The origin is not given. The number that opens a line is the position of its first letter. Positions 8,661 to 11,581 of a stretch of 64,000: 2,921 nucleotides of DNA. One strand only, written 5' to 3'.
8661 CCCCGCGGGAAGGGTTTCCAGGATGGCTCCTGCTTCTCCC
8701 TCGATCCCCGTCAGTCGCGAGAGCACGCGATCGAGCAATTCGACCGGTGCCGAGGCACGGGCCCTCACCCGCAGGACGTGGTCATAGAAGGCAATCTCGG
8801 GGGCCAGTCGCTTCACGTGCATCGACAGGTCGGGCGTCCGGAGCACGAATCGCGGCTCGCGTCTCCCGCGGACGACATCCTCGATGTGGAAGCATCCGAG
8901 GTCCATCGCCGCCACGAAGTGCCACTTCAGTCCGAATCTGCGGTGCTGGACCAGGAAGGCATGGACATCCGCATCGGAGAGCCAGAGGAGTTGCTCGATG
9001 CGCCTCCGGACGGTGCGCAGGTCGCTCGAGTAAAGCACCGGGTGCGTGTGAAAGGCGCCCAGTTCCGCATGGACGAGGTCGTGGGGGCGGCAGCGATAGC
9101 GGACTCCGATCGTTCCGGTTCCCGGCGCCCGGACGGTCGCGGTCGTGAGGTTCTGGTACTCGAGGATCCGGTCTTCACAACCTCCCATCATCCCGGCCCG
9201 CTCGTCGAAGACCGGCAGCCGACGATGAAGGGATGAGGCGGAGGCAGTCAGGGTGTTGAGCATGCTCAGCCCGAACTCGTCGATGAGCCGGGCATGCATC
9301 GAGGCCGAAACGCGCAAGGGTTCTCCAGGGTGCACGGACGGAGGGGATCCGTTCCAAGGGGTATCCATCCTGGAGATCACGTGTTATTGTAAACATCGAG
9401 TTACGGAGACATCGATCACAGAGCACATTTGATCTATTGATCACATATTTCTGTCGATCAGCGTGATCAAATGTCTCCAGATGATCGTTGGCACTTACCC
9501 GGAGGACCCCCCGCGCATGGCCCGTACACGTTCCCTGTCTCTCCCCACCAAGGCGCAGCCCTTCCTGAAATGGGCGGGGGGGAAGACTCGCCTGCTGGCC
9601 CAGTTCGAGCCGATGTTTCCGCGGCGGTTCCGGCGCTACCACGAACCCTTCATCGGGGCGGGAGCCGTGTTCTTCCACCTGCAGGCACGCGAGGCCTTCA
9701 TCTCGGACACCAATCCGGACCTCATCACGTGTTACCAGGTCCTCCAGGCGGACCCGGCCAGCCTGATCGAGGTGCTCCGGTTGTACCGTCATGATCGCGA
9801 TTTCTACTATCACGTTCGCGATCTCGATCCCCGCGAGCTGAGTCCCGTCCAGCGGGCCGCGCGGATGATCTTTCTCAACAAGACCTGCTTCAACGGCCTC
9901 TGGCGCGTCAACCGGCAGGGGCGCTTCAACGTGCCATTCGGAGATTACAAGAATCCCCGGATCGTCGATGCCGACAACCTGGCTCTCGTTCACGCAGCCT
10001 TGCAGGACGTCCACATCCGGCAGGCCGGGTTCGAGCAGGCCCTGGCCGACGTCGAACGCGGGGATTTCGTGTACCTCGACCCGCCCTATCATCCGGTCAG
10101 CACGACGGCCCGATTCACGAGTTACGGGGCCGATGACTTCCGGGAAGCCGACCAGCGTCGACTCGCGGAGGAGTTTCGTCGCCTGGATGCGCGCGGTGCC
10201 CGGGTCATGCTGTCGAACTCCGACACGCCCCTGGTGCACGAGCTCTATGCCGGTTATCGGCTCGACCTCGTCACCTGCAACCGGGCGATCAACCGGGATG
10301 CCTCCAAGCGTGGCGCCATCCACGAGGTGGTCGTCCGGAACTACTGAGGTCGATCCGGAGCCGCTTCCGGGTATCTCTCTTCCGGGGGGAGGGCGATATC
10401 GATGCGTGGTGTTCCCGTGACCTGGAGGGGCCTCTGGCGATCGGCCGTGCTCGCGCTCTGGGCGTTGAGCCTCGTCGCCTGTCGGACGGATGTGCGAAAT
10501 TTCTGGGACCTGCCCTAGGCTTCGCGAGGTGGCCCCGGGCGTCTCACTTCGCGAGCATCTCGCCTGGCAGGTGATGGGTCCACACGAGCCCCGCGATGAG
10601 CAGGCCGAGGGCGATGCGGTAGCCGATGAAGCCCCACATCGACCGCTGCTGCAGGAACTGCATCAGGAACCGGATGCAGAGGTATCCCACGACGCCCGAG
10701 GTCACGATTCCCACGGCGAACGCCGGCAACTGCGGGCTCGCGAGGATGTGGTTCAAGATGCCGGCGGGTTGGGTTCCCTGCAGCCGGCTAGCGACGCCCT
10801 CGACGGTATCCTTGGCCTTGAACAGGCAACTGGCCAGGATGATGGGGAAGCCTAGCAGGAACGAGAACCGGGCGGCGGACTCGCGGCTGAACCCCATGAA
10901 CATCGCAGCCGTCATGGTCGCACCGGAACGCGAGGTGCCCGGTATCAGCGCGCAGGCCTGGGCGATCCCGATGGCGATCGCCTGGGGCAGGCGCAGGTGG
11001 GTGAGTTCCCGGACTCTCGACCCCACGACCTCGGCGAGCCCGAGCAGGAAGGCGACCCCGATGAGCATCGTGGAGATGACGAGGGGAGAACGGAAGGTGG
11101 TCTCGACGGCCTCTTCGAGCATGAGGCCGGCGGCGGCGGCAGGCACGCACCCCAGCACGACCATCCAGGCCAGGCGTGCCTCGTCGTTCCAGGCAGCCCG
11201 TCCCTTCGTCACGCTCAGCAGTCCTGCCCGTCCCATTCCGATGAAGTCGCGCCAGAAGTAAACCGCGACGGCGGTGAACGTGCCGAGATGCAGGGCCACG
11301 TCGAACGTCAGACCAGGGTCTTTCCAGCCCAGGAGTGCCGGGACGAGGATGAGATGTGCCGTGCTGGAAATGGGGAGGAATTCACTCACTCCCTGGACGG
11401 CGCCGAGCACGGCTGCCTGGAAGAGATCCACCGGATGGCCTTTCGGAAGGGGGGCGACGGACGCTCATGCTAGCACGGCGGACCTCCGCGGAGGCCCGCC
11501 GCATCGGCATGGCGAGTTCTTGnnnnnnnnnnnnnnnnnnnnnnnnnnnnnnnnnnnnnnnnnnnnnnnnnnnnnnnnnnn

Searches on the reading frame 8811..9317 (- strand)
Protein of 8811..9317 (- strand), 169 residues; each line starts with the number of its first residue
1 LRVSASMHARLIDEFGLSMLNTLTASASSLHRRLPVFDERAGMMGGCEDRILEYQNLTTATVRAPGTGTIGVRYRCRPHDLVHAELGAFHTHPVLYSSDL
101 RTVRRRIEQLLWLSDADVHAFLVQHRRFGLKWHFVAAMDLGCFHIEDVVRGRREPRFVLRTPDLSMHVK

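Call 46: predict_structure(alignment_id=A2)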
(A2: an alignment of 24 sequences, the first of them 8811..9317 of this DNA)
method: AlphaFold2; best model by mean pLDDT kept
length: 169 residues; sequences in the alignment: 24
mean_pLDDT: 59.0   pTM: 0.60
mean pLDDT of the five models: 59.0, 55.0, 54.7, 54.4, 52.0
residues with pLDDT >= 90: 10; 70-90: 47; 50-70: 42; < 50: 70
segments of 3 or more residues with pLDDT < 50: 1-3, 20-65, 67-87
pLDDT, mean of each block of 10 residues (from residue 1): 51 54 35 36 39 42 43 38 48 64 79 84 75 73 90 88 65
secondary structure, 60 per line:
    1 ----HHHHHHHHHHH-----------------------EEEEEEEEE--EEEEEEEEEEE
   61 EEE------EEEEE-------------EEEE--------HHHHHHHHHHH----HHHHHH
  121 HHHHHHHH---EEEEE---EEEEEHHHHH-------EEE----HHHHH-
elements in order: H5-15 E39-47 E50-63 E70-74 E88-91 H100-110 H115-128 E132-136 E140-144 H145-149 E157-159 H164-168

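Call 61: search_protein_families(library=phrogs, alignment_id=A2, max_evalue=10)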
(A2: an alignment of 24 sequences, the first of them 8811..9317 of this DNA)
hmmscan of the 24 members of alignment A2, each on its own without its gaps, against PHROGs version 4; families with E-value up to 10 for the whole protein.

A. member 1, window:8811-9317:- (169 aa): 1 family
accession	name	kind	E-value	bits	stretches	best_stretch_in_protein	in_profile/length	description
phrog_21459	-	unknown function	0.28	11.7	1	53-111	29-85/150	-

B. families by the number of members that match (of 24 scanned): 8 families
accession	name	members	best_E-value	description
phrog_10142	-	9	0.019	-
phrog_828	-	4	0.064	-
phrog_19451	-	2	0.11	-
phrog_21459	-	2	0.16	-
phrog_34724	-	2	0.19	-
phrog_13550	-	1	0.17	-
phrog_25997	-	1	0.34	-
phrog_37452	-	1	0.52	-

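Call 62: search_protein_families(library=ncbifam, alignment_id=A2, max_evalue=10)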
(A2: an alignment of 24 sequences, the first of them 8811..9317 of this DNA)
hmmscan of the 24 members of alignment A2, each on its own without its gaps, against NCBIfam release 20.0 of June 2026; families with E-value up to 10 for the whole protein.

A. member 1, window:8811-9317:- (169 aa): 0 families

B. families by the number of members that match (of 24 scanned): 5 families
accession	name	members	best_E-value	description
NF041568.1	Jag_EloR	1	0.075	RNA-binding cell elongation regulator Jag/EloR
NF051870.1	NAssimRespRegNtrX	1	0.13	nitrogen assimilation response regulator NtrX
NF045907.1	LplActasePlaCLeg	1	0.18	lysophospholipase/glycerophospholipid:cholesterol acyltransferase PlaC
NF010769.0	PRK14172.1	1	0.19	bifunctional 5,10-methylene-tetrahydrofolate dehydrogenase/ 5,10-methylene-tetrahydrofolate cyclohydrolase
NF046101.1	PA3496_fam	1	0.49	PA3496 family putative envelope integrity protein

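Call 66: fold_search(model_id=the predicted structure, library=pdb)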
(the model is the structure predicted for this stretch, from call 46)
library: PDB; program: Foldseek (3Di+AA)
matches with E <= 10: 50; with E <= 0.001: 0
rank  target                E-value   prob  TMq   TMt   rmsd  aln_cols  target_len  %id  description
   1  5bto_B                3.6e-01  0.18  0.23  0.11   9.8       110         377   10  Crystal structure of Scheffersomyces stipitis Rai1 (released 2015-07-08)
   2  6j2q_V                3.6e-01  0.16  0.29  0.21   7.7       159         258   15  Yeast proteasome in Ub-accepted state (C1-b) (released 2019-03-13)
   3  9v26_sy               2.0e+00  0.05  0.14  0.21  15.8        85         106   12  Cryo- EM structure of 75S ribosome with A/P- & P/E- tRNAs from Entamoeba histolytica bound to antibiotic paromomycin (released 2025-10-08)
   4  9egl_E                2.4e+00  0.08  0.27  0.17  11.2       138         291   14  Cryo-EM structure of COP9 signalosome precatalytic state with neddylated cullin-3 (released 2025-12-03)
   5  4l5g_A                2.8e+00  0.02  0.13  0.14  17.3       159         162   14  Crystal structure of Thermus thermophilus CarD (released 2013-07-31)
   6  1u69_C                3.1e+00  0.01  0.12  0.13  16.2       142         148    9  Crystal Structure of PA2721 Protein of Unknown Function from Pseudomonas aeruginosa PAO1 (released 2004-09-21)
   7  8owq_A                3.5e+00  0.03  0.20  0.17  10.5       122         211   12  Crystal structure of Mycobacterium smegmatis CoaB in complex with CTP and 2-(1-(3,4-dihydroxyphenyl)-5-phenyl-1H-indol (released 2024-05-08)
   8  1w7j_A                3.5e+00  0.01  0.15  0.05  14.7       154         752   11  Crystal Structure Of Myosin V Motor With Essential Light Chain + ADP-BeFx - Near Rigor (released 2005-02-22)
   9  9qcc_V                4.0e+00  0.01  0.16  0.07  18.4       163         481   10  Activated XauSPARDA filament assembly with bound dsDNA substrate (released 2025-12-17)
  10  1v5m_MODEL_1_A        4.3e+00  0.03  0.14  0.17  10.9        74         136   11  Solution Structure of the Pleckstrin Homology Domain of Mouse APS (released 2004-05-25)
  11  7pfo_C                4.3e+00  0.02  0.14  0.06   7.2        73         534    8  Core human replisome (released 2021-11-10)
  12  9v29_sy               4.8e+00  0.02  0.14  0.22  15.2        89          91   12  Cryo- EM structure of small subunit (body) of 75S ribosome with A/P- & P/E- tRNAs from Entamoeba histolytica bound to (released 2025-10-08)
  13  4l5g_B                5.4e+00  0.01  0.12  0.13  14.2       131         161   14  Crystal structure of Thermus thermophilus CarD (released 2013-07-31)
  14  9e84_D                5.4e+00  0.01  0.11  0.03  19.1       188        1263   12  De Novo Mycobacterium tuberculosis transcription initiation promoter complex with 6-mer RNA and disordered Sigma-A reg (released 2025-10-01)
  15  9nvm_F                5.8e+00  0.04  0.16  0.08   8.1        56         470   12  ATPase Hybrid F1 with the ancestral core domains Catalytic Dwell (released 2025-11-05)
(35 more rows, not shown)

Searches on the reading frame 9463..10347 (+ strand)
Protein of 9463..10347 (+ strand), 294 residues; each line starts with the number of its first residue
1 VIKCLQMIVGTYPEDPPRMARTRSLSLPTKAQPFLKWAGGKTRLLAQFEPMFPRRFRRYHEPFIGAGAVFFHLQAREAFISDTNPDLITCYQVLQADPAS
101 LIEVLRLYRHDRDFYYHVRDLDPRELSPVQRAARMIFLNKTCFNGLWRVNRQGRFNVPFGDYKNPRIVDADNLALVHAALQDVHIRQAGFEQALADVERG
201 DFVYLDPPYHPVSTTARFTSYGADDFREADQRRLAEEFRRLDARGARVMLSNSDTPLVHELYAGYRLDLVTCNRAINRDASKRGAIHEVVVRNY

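Call 3: search_protein_families(library=pfam, proteins=[window:9463-10347:+], max_evalue=1)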
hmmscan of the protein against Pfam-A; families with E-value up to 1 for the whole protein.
window:9463-10347:+ (294 aa): 2 families
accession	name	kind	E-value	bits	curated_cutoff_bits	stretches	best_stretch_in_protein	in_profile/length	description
PF02086.21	MethyltransfD12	-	1.8e-61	208.5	22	1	37-266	1-243/253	D12 class N6 adenine-specific DNA methyltransferase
PF03602.21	Cons_hypoth95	-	0.15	12.1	24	1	186-213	97-127/182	Conserved hypothetical protein 95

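Call 4: search_protein_families(library=ncbifam, proteins=[window:9463-10347:+], max_evalue=1)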
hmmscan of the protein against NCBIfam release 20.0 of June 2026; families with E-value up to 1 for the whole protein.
window:9463-10347:+ (294 aa): 2 families
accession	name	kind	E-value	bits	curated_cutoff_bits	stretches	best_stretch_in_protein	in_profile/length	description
TIGR00571.1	dam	subfamily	4.8e-86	288.7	114.85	1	32-293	2-267/267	Dam family site-specific DNA-(adenine-N6)-methyltransferase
NF008152.0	PRK10904.1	equivalog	2.6e-49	168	441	1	30-290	3-265/271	adenine-specific DNA-methyltransferase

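Call 5: search_protein_families(library=padloc, proteins=[window:9463-10347:+], max_evalue=1)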
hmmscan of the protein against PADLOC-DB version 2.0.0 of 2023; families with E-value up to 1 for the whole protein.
window:9463-10347:+ (294 aa): 21 families
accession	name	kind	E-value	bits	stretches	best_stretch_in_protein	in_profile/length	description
PDLC03294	MTase_II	-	1.4e-98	327.9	1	30-294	3-271/272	Type II methyltransferase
PDLC03735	oMTase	-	6.1e-92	306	1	31-294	7-282/284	orphan methyltransferase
PDLC03261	MTase_II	-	2.4e-77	258.7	1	30-285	23-279/643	Type II methyltransferase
PDLC03266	MTase_II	-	5.4e-66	220.9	1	29-267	12-255/285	Type II methyltransferase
PDLC03729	oMTase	-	1e-65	220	1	30-290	3-265/275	orphan methyltransferase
PDLC03247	MTase_II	-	3.5e-30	103.2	1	34-294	5-265/282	Type II methyltransferase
PDLC03349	MTase_II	-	1.4e-26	91.4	2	113-241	172-302/374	Type II methyltransferase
PDLC03344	MTase_II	-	4.5e-26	89.5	1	32-171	4-149/154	Type II methyltransferase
PDLC03253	MTase_II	-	1.4e-25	88.5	1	32-285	4-247/253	Type II methyltransferase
PDLC03264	MTase_II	-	1.5e-23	81.6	1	32-249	12-235/306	Type II methyltransferase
PDLC03383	MTase_II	-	1.9e-22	78.1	2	34-96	21-83/318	Type II methyltransferase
PDLC03302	MTase_II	-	1.7e-17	61.4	1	34-251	362-575/626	Type II methyltransferase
PDLC03717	oMTase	-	2.5e-17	61.2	1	35-224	6-196/285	orphan methyltransferase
PDLC03287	MTase_II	-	2.6e-14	51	1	35-294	367-641/646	Type II methyltransferase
PDLC04018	PD-Lambda-5_B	-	3.8e-09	34.2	1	35-277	8-258/291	-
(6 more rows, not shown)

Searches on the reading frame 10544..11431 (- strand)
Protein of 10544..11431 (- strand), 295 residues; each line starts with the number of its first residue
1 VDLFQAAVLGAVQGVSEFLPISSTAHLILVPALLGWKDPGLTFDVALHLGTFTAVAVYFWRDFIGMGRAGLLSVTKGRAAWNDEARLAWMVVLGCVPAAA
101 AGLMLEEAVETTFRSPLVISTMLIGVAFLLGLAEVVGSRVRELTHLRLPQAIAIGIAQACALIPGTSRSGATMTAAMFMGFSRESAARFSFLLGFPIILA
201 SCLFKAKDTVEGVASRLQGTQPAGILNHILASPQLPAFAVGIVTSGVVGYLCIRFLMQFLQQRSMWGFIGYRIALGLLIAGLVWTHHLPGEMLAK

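Call 60: search_protein_families(library=pfam, proteins=[window:10544-11431:-], max_evalue=0.001)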
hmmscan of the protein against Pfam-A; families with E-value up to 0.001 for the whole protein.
window:10544-11431:- (295 aa): 1 family
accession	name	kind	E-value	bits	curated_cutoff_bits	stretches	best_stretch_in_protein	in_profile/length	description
PF02673.24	BacA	-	9e-78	261.9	33.4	1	6-278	1-257/257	Bacitracin resistance protein BacA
